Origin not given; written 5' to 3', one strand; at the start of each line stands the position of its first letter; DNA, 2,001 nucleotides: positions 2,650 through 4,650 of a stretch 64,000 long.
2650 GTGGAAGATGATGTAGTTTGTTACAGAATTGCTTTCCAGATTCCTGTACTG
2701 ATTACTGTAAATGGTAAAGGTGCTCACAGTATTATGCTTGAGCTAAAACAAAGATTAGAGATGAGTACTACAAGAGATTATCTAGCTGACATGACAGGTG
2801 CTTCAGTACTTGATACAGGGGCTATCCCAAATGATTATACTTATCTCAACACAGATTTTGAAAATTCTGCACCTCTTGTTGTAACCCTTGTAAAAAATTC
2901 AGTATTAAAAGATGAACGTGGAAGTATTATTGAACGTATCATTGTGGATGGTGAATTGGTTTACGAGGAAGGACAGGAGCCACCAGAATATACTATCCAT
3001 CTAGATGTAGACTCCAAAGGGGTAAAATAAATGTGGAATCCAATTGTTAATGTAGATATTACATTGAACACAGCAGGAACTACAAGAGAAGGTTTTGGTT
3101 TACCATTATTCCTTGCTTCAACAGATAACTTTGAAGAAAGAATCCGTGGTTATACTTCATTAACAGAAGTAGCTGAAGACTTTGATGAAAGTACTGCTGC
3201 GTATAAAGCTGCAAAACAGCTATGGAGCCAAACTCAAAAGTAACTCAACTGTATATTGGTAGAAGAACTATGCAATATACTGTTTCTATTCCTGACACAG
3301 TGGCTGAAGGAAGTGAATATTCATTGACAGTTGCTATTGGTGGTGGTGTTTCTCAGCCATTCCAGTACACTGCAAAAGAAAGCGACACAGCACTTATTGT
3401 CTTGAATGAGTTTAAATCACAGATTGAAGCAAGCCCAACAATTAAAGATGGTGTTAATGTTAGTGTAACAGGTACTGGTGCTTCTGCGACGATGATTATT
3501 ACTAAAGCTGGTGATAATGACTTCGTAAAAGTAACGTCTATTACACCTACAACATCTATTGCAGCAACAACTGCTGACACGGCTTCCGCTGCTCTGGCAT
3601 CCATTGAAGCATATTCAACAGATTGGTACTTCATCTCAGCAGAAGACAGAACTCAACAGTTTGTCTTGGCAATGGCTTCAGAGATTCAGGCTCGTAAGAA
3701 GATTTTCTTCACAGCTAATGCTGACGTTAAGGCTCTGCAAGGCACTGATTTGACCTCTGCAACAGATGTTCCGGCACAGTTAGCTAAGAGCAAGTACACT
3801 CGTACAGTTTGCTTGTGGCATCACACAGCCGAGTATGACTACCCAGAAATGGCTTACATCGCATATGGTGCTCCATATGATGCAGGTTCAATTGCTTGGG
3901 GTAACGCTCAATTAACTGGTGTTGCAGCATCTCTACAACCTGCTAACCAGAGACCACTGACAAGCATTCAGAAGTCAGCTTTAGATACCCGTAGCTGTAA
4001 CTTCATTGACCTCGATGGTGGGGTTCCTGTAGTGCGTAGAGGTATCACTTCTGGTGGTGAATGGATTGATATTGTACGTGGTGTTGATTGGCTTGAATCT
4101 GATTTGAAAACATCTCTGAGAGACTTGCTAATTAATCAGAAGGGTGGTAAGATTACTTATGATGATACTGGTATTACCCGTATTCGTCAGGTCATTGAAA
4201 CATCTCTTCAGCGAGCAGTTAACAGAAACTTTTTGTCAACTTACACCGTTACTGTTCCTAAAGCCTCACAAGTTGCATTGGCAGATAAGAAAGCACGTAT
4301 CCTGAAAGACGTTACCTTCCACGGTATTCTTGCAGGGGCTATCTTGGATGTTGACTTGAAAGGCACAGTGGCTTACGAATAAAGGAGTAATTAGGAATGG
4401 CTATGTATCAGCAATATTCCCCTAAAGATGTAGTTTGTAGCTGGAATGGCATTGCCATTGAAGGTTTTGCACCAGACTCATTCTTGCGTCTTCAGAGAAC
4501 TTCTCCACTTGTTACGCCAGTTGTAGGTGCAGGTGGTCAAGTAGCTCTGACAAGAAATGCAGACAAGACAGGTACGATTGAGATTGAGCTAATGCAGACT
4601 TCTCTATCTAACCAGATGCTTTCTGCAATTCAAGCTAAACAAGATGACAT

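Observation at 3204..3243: Putative tail sheath gene split into a 70-aa and a 386-aa ORF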

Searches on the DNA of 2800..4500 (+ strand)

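Call 3: search_dna_similar(query=window:2800-4500:+, collection=phages, mode=near, max_rows=30)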
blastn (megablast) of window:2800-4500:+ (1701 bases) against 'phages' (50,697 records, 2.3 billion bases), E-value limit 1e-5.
Records with a match: 299; places in all: 303; records where one place covers at least 80% of the query: 253.
Best place of each record, by identity: >=99% 5; 95-99% 12; 90-95% 3; 80-90% 237; 60-80% 42.
By first word of the organism name: Escherichia 120; Salmonella 80; Erwinia 29; Shigella 22; Felixounavirus 14; Citrobacter 11; Enterobacteria 9; Pectobacterium 4; Phage 3; Hafnia 3; and 4 more.
By host as written in the record: Escherichia coli 34; - 34; Escherichia coli K-12 MG1655 20; Escherichia coli O157:H7 11; Erwinia amylovora 11; Shigella flexneri 10; Citrobacter freundii 8; Salmonella enterica 7; and 91 more.
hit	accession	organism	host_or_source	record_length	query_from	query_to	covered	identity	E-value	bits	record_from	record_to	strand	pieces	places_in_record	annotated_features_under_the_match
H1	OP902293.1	Citrobacter phage BSwM KMM4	Citrobacter sp. TSA-1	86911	1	1701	100%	99.5%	0e+0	3096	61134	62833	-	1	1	hypothetical protein (x2)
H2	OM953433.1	Shigella phage Henu11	Shigella dysenteriae CMCC(B)51105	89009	1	1701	100%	99.5%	0e+0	3092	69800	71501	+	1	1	hypothetical protein (x3)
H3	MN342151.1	Escherichia phage vB_EcoM_3HA14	Escherichia coli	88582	1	1701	100%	99.4%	0e+0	3081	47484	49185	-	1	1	hypothetical protein (x3)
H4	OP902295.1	Citrobacter phage BSwM KMM2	Citrobacter freundii ZY198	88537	1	1701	100%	99.4%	0e+0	3081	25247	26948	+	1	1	hypothetical protein (x3)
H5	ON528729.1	Shigella phage ESh19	Shigella sp.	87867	1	1701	100%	99.0%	0e+0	3048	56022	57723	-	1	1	hypothetical protein (x3)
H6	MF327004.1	Shigella phage Sf17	Shigella boydii; Shigella flexneri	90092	1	1700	100%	98.9%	0e+0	3035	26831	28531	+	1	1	hypothetical protein (x3)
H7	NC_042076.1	Shigella phage Sf17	Shigella boydii; Shigella flexneri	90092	1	1700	100%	98.9%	0e+0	3035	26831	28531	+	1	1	tail sheath | hypothetical protein | virion structural protein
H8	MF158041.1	Shigella phage Sf15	Shigella flexneri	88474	1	1700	100%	98.8%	0e+0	3029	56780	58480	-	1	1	hypothetical protein (x3)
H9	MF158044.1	Shigella phage Sf18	Shigella flexneri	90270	1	1700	100%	98.8%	0e+0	3029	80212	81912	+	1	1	hypothetical protein (x3)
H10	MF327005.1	Shigella phage Sf19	Shigella flexneri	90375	1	1700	100%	98.8%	0e+0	3029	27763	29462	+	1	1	putative structural protein | hypothetical protein (x2)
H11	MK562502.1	Shigella phage KPS64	Shigella flexneri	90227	1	1700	100%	98.8%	0e+0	3024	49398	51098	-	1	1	hypothetical protein (x3)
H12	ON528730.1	Shigella phage ESh20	Shigella sp.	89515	1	1701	100%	98.6%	0e+0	3014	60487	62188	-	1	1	hypothetical protein (x3)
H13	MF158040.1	Shigella phage Sf13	Shigella flexneri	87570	1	1700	100%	98.7%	0e+0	3018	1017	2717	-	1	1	hypothetical protein (x3)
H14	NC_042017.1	Shigella phage Sf13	Shigella flexneri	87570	1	1700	100%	98.7%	0e+0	3018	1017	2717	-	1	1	tail sheath | hypothetical protein | virion structural protein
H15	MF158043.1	Shigella phage Sf16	Shigella flexneri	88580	1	1701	100%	98.5%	0e+0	3003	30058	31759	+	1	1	hypothetical protein (x3)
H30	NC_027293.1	Citrobacter phage Moogle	Citrobacter freundii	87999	10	1701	99%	87.8%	0e+0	1975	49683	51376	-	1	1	tail sheath | hypothetical protein | virion structural protein | ribosome_binding_site (x2)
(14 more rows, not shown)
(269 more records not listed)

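Call 5: get_annotated_region(hit=H1, flank=500)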
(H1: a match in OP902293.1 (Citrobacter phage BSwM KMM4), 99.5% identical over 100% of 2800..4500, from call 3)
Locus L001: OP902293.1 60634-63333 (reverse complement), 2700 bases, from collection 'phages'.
description: Citrobacter phage BSwM KMM4, complete genome.
organism: Citrobacter phage BSwM KMM4 (NCBI taxid 3003614)
taxonomy: Viruses; Duplodnaviria; Heunggongvirae; Uroviricota; Caudoviricetes; Ounavirinae; Mooglevirus
host: Citrobacter sp. TSA-1; source: Baltic sea water; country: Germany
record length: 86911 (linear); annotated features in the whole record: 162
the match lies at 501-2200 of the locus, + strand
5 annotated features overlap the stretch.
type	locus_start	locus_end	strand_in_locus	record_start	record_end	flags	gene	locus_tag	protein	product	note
CDS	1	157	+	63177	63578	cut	-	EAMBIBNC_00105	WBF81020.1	hypothetical protein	-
CDS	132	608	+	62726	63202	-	-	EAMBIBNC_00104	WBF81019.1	hypothetical protein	-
CDS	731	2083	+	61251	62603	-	-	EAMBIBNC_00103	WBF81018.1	hypothetical protein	-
CDS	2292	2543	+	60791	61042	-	-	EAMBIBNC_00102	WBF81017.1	hypothetical protein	-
CDS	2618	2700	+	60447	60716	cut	-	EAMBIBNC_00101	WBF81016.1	hypothetical protein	-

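Call 6: get_annotated_region(hit=H2, flank=500)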
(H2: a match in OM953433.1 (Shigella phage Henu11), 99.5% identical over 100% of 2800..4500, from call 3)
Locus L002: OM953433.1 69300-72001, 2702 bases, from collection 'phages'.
description: Shigella phage Henu11, complete genome.
organism: Shigella phage Henu11 (NCBI taxid 2930391)
taxonomy: Viruses; Duplodnaviria; Heunggongvirae; Uroviricota; Caudoviricetes; Ounavirinae; Mooglevirus
host: Shigella dysenteriae CMCC(B)51105; source: soil; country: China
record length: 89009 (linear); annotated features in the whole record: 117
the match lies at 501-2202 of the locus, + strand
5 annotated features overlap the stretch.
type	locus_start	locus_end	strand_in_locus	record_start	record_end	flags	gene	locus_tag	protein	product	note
CDS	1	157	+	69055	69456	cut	-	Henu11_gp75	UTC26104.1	hypothetical protein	Gp75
CDS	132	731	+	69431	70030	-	-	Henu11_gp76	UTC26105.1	hypothetical protein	Gp76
CDS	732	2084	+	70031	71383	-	-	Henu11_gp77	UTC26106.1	hypothetical protein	Gp77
CDS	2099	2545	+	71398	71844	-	-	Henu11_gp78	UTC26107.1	hypothetical protein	Gp78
CDS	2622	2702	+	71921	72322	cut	-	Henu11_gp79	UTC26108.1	hypothetical protein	Gp79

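Call 7: get_annotated_region(hit=H7, flank=500)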
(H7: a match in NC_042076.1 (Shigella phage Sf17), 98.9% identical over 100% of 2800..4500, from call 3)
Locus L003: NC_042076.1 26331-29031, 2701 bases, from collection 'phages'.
description: Shigella phage Sf17, complete genome.
organism: Shigella phage Sf17 (NCBI taxid 2024305)
taxonomy: Viruses; Duplodnaviria; Heunggongvirae; Uroviricota; Caudoviricetes; Ounavirinae; Mooglevirus; Mooglevirus Sf17
host: Shigella boydii; Shigella flexneri; source: water, Red Cedar River; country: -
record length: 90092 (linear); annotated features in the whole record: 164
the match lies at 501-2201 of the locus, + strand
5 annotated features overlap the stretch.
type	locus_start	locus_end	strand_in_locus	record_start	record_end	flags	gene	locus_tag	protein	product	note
CDS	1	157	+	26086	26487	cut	-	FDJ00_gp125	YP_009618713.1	hypothetical protein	similar to phage Moogle gp72; hypothetical protein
CDS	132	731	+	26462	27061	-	-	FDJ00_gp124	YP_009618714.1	hypothetical protein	similar to phage Moogle gp71 and phage Michonne gp74; hypothetical protein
CDS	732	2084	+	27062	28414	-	-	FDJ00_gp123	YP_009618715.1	tail sheath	contains domain of unknown function DUF3383, IPR021808; similar to phage Moogle gp70 and phage SUSP2 gp115; ...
CDS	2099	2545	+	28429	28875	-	-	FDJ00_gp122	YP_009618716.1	virion structural protein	bacteriophage rv5, Orf152-like; IPR021695; hypothetical protein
CDS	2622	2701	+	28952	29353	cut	-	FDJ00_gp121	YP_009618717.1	tail assembly chaperone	similar to phage Moogle gp68; putative tail tapemeasure chaperone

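Call 8: get_annotated_region(hit=H30, flank=500)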
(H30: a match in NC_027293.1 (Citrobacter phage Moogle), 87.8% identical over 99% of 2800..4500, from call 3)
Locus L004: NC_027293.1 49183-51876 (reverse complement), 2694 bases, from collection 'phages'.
description: Citrobacter phage Moogle, complete genome.
organism: Citrobacter phage Moogle (NCBI taxid 1540094)
taxonomy: Viruses; Duplodnaviria; Heunggongvirae; Uroviricota; Caudoviricetes; Ounavirinae; Mooglevirus; Mooglevirus moogle
host: Citrobacter freundii; source: -; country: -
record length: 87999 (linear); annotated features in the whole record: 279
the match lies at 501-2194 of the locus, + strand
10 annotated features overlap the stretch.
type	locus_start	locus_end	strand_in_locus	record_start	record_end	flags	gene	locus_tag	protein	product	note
CDS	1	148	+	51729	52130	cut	-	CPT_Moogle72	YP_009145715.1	hypothetical protein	-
regulatory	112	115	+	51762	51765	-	-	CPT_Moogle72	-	ribosome_binding_site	-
CDS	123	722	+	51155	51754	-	-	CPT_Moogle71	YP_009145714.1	hypothetical protein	-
regulatory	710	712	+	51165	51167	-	-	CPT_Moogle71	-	ribosome_binding_site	-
CDS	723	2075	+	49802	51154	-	-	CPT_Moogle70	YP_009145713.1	tail sheath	-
regulatory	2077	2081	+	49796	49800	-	-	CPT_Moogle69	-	ribosome_binding_site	-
CDS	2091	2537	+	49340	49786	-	-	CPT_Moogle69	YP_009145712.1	virion structural protein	-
regulatory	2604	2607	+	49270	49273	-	-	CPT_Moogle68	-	ribosome_binding_site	-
CDS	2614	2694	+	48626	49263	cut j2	-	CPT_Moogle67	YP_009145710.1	tail assembly chaperone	-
CDS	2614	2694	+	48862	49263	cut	-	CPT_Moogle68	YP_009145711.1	tail assembly chaperone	-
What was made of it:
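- On Myophage tail sheath (PHROG 205 / DUF3383; Sf14 gp39 type): Calls 7 and 8: the same order appears in the annotated relatives.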

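Call 28: search_dna_similar(query=window:3031-4382:+, collection=phages, mode=distant, max_rows=60, rows=spread)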
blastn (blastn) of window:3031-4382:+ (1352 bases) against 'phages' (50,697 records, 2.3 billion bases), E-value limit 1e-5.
Records with a match: 300; places in all: 304; records where one place covers at least 80% of the query: 253.
Best place of each record, by identity: >=99% 5; 95-99% 12; 90-95% 3; 80-90% 236; 60-80% 44.
By first word of the organism name: Escherichia 120; Salmonella 80; Erwinia 29; Shigella 22; Felixounavirus 14; Citrobacter 11; Enterobacteria 9; Pectobacterium 4; Phage 3; Hafnia 3; and 5 more.
By host as written in the record: Escherichia coli 34; - 34; Escherichia coli K-12 MG1655 20; Escherichia coli O157:H7 11; Erwinia amylovora 11; Shigella flexneri 10; Citrobacter freundii 8; Salmonella enterica 7; and 92 more.
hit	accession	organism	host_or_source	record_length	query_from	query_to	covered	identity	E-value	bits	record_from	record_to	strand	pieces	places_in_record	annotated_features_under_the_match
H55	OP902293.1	Citrobacter phage BSwM KMM4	Citrobacter sp. TSA-1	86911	1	1352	100%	99.6%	0e+0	2415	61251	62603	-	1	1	hypothetical protein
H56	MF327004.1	Shigella phage Sf17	Shigella boydii; Shigella flexneri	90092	1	1352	100%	98.9%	0e+0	2370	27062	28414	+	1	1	hypothetical protein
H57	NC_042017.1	Shigella phage Sf13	Shigella flexneri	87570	1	1352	100%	98.7%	0e+0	2360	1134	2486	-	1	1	tail sheath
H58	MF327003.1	Shigella phage Sf14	Shigella flexneri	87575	1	1352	100%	98.3%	0e+0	2333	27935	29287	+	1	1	putative structural protein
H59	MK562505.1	Shigella phage Silverhawkium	Shigella flexneri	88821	1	1352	100%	87.1%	0e+0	1645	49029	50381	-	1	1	hypothetical protein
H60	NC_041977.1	Citrobacter phage Mordin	Citrobacter freundii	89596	1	1352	100%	85.8%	0e+0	1566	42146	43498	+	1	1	tail sheath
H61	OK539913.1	Citrobacter phage vB_CbrM_HP1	Citrobacter braakii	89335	1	1352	100%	85.0%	0e+0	1522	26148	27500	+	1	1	hypothetical protein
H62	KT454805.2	Escherichia phage phiSUSP1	Escherichia coli MG1655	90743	1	1352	100%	84.1%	0e+0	1470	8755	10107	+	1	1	putative structural protein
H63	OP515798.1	Salmonella phage MBP4696116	Salmonella enterica subsp. enterica ...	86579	1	1352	100%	83.9%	0e+0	1446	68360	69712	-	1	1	hypothetical protein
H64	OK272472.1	Escherichia phage JLBYU28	Escherichia coli K-12 MG1655 del ...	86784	1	1352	100%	83.6%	0e+0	1438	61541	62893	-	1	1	putative structural protein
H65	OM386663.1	Escherichia phage vB_EcoM_ESCO49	Escherichia coli DH5a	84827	1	1352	100%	83.5%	0e+0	1432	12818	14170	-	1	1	tail sheath protein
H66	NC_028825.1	Escherichia phage vB_EcoM_AYO145A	Escherichia coli O145:NM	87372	1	1352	100%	83.5%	0e+0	1429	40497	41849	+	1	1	tail sheath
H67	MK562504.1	Enterobacteria phage CHB7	Escherichia coli; Shigella sonnei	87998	1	1352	100%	83.4%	0e+0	1427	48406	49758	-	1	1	hypothetical protein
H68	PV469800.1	Escherichia phage HMD-P10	Escherichia coli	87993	1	1352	100%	83.4%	0e+0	1425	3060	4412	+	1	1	tail sheath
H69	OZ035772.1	Felixounavirus LF82P3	-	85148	1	1352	100%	83.4%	0e+0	1423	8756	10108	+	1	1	record has no annotation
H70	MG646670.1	Salmonella phage BPS15S6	Salmonella enterica subsp. enterica ...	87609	1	1352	100%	83.3%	0e+0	1420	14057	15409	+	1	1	structural protein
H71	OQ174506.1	Escherichia phage REP7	Escherichia coli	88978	1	1352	100%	83.3%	0e+0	1420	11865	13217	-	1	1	virion structural protein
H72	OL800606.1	Salmonella phage vB_SAg-RPN213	Salmonella enterica serovar Agona ...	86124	1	1352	100%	83.3%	0e+0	1418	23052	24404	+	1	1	hypothetical protein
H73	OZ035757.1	Felixounavirus LF82P9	-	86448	1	1352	100%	83.3%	0e+0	1418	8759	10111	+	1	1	record has no annotation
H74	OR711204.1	Salmonella phage fBSPA4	Salmonella enterica 714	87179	1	1352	100%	83.3%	0e+0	1410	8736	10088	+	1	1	hypothetical protein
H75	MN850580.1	Escherichia phage momo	Escherichia coli K-12 MG1655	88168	1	1352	100%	83.2%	0e+0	1414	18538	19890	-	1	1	putative structural protein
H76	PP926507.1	Salmonella phage PMBT20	Salmonella enterica subsp. enterica ...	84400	1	1352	100%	83.2%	0e+0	1411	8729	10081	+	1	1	hypothetical protein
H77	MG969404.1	Salmonella phage GE_vB_7A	Salmonella enterica subsp. enterica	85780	1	1352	100%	83.1%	0e+0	1409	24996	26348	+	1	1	record has no annotation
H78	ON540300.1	Escherichia phage ECOH1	Escherichia coli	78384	1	1352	100%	83.1%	0e+0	1399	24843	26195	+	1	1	hypothetical protein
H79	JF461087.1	Salmonella phage FO1a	Salmonella enterica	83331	1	1352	100%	83.1%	0e+0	1405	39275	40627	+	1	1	gp62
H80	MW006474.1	Salmonella phage GEC_vB_B1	Salmonella enterica Typhimurium SeT.6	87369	1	1352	100%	83.1%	0e+0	1405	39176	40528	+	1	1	structural protein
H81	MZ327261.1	Salmonella phage vB_Si_35FD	Salmonella enterica subsp. enterica ...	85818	1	1352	100%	83.1%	0e+0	1405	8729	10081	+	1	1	putative structural protein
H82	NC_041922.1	Salmonella phage Si3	Salmonella enterica subsp. enterica ...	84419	1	1352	100%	83.1%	0e+0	1405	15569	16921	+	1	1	tail sheath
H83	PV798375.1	Salmonella phage Sl26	Salmonella enterica serovar London S26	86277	1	1352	100%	83.1%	0e+0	1405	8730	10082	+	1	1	tail sheath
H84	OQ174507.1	Escherichia phage REP8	Escherichia coli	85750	1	1352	100%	83.0%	0e+0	1402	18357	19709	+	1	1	virion structural protein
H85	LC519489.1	Escherichia phage SP22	-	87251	1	1352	100%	83.0%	0e+0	1395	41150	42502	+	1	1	hypothetical protein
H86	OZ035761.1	Felixounavirus LF82P5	-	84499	1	1352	100%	83.0%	0e+0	1400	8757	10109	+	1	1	record has no annotation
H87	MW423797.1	Salmonella phage vB Seyj1-1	Salmonella enterica subsp. enterica ...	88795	1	1352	100%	83.0%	0e+0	1397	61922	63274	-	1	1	structural protein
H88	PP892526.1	Escherichia phage vB_EcoM_I14.1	Escherichia coli O157:H7 ATCC 43888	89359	1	1352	100%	82.9%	0e+0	1390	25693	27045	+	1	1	tail sheath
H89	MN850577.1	Escherichia phage heid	Escherichia coli K-12 MG1655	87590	1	1352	100%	82.9%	0e+0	1396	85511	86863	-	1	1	putative structural protein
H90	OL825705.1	Escherichia phage vB_EcoM_DE7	Escherichia coli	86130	1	1352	100%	82.9%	0e+0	1396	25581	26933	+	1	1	putative structural protein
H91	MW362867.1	Salmonella phage SP2 SHa-2019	Salmonella enterica QH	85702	1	1352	100%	82.9%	0e+0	1388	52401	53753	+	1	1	putative structural protein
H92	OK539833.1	Salmonella phage vB_SenM-pSJ21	Salmonella enterica subsp. enterica ...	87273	1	1352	100%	82.9%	0e+0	1386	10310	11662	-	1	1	tail sheath protein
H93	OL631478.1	Escherichia phage ECML-1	Escherichia coli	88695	1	1352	100%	82.9%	0e+0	1391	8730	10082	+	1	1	none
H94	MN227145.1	Salmonella phage BPSELC-1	Salmonella enterica subsp. enterica ...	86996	1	1352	100%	82.8%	0e+0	1383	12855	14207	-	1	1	structural protein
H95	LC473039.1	Escherichia phage L27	-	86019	1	1352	100%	82.7%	0e+0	1384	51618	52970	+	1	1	phage protein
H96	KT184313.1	Enterobacteria phage KhF1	Escherichia coli O145:NM SJ24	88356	1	1352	100%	82.7%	0e+0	1382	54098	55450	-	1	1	structural protein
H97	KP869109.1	Escherichia coli O157 typing phage 11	Escherichia coli O157:H7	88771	1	1352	100%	82.7%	0e+0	1379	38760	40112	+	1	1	hypothetical protein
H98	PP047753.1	Escherichia phage KEP3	Escherichia coli ATCC 35150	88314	1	1352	100%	82.7%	0e+0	1379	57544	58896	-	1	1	record has no annotation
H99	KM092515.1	Escherichia phage HY02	Escherichia coli O157:H7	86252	1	1352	100%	82.6%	0e+0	1373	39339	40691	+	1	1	putative structural protein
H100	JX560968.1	Escherichia phage EC6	Escherichia coli serotype O157:H7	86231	1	1352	100%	82.5%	0e+0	1370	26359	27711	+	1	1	hypothetical protein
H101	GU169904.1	Staphylococcus phage SA1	Staphylococcus aureus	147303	1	1352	100%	82.5%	0e+0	1368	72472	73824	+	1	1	phage conserved structural protein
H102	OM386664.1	Escherichia phage vB_EcoM_ESCO50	Escherichia coli DH5a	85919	1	1352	100%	82.2%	0e+0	1392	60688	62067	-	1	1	tail sheath protein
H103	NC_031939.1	Salmonella phage BPS15Q2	Salmonella enterica subsp. enterica ...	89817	1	1352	100%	82.2%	0e+0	1348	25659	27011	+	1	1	tail sheath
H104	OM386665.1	Escherichia phage vB_EcoM_ESCO56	Escherichia coli DH5a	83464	1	1352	100%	82.0%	0e+0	1374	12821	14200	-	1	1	tail sheath protein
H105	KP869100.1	Escherichia typing phage 1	Escherichia coli O157:H7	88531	1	1023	76%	80.3%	0e+0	935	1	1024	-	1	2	none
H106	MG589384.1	Enterobacter phage phi63_307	Cronobacter sakazakii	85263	9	1352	76%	69.8%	1e-84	419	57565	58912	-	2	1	hypothetical protein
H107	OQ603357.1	Erwinia phage Ep030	Erwinia sp. SH30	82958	9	1352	76%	69.7%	1e-83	414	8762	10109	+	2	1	record has no annotation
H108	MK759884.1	Salmonella phage vB_SenM_SB18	Salmonella enterica subsp. enterica ...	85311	9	1352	76%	69.5%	6e-81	405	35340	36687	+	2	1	hypothetical protein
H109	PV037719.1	Erwinia phage Coenus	Erwinia amylovora Ea 1/79 (DSM17948)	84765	9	1352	76%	69.5%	6e-81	405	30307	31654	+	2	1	tail sheath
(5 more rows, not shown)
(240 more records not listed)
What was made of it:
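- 3031..4382 (+): Whole tail sheath gene as it stands in the window: 1352 nt, one base short of the 1353-nt (450-aa) gene of relatives. Calls 3, 5-8 and 28: every full-length match in relatives spans 1353 nt under one CDS.
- (2) The closest relatives (98.3-99.6% identity) and a spread of 300 Ounavirinae records all show one CDS under a 1353-nt match, against 1352 nt here (calls 3, 5-8, 28).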
